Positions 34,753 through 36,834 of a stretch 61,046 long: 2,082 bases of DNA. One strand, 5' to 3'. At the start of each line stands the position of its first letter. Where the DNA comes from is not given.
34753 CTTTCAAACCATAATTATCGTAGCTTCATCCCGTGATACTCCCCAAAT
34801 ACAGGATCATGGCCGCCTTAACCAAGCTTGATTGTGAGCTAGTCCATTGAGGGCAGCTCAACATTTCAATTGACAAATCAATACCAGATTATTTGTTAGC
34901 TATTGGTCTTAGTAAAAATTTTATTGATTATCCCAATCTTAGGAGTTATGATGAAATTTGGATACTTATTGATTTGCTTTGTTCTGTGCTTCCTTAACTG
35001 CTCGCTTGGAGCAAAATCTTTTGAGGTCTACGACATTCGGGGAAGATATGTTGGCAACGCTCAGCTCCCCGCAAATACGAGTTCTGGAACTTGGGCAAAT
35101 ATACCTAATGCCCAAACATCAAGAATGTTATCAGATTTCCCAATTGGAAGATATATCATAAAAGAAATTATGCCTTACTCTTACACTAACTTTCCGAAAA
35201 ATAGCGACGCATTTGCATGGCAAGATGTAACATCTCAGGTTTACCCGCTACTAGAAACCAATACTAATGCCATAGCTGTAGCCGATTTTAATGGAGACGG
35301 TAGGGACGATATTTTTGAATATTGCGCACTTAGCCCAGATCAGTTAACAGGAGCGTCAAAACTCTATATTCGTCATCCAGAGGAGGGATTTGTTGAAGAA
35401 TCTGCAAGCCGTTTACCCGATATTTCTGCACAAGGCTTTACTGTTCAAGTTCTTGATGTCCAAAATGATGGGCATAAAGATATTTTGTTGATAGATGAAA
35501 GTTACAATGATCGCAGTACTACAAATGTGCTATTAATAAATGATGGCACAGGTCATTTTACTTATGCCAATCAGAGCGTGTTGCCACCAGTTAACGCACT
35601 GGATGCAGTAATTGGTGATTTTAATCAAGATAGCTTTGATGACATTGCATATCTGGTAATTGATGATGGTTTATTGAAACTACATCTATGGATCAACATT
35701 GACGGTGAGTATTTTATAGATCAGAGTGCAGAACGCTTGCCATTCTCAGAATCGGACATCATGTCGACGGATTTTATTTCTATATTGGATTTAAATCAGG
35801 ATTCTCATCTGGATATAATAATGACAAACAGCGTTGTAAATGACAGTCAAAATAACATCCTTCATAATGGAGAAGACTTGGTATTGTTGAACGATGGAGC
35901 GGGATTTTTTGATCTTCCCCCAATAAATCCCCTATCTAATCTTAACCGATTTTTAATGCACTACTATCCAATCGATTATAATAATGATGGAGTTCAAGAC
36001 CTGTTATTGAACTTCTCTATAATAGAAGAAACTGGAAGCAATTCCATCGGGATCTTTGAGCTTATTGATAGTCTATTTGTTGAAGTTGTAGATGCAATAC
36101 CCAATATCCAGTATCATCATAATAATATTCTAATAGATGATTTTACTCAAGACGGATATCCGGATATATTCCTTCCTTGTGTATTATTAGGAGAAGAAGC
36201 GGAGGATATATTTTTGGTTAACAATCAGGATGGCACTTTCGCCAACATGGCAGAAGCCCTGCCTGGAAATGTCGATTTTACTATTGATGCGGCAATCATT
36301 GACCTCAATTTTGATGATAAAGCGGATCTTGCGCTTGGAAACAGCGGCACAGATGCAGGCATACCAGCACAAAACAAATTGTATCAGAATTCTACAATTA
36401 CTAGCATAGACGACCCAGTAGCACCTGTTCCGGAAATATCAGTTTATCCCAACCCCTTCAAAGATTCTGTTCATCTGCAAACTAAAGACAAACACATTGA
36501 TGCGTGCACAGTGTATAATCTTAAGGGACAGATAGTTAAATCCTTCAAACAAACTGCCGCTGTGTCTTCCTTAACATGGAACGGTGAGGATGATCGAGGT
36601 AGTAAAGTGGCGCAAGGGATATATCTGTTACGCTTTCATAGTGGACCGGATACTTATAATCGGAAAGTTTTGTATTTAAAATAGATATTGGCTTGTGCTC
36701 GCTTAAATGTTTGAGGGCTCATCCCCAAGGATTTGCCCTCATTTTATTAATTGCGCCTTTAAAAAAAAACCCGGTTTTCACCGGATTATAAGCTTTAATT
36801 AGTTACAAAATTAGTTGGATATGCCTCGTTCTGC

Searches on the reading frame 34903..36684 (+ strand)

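Call 50: search_protein_families(library=pfam, proteins=[window:34903-36684:+], max_evalue=0.00001)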
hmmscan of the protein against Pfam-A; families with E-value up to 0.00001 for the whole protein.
window:34903-36684:+ (593 aa): 3 families
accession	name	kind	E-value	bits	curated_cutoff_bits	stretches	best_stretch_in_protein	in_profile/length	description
PF13517.12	FG-GAP_3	-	5.3e-26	91.4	26.9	2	185-249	1-60/61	FG-GAP-like repeat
PF01839.29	FG-GAP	-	3.9e-12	46.2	22.1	0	122-137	3-18/37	FG-GAP repeat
PF18962.6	Por_Secre_tail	-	6.5e-10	39.6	27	1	514-589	1-73/75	Secretion system C-terminal sorting domain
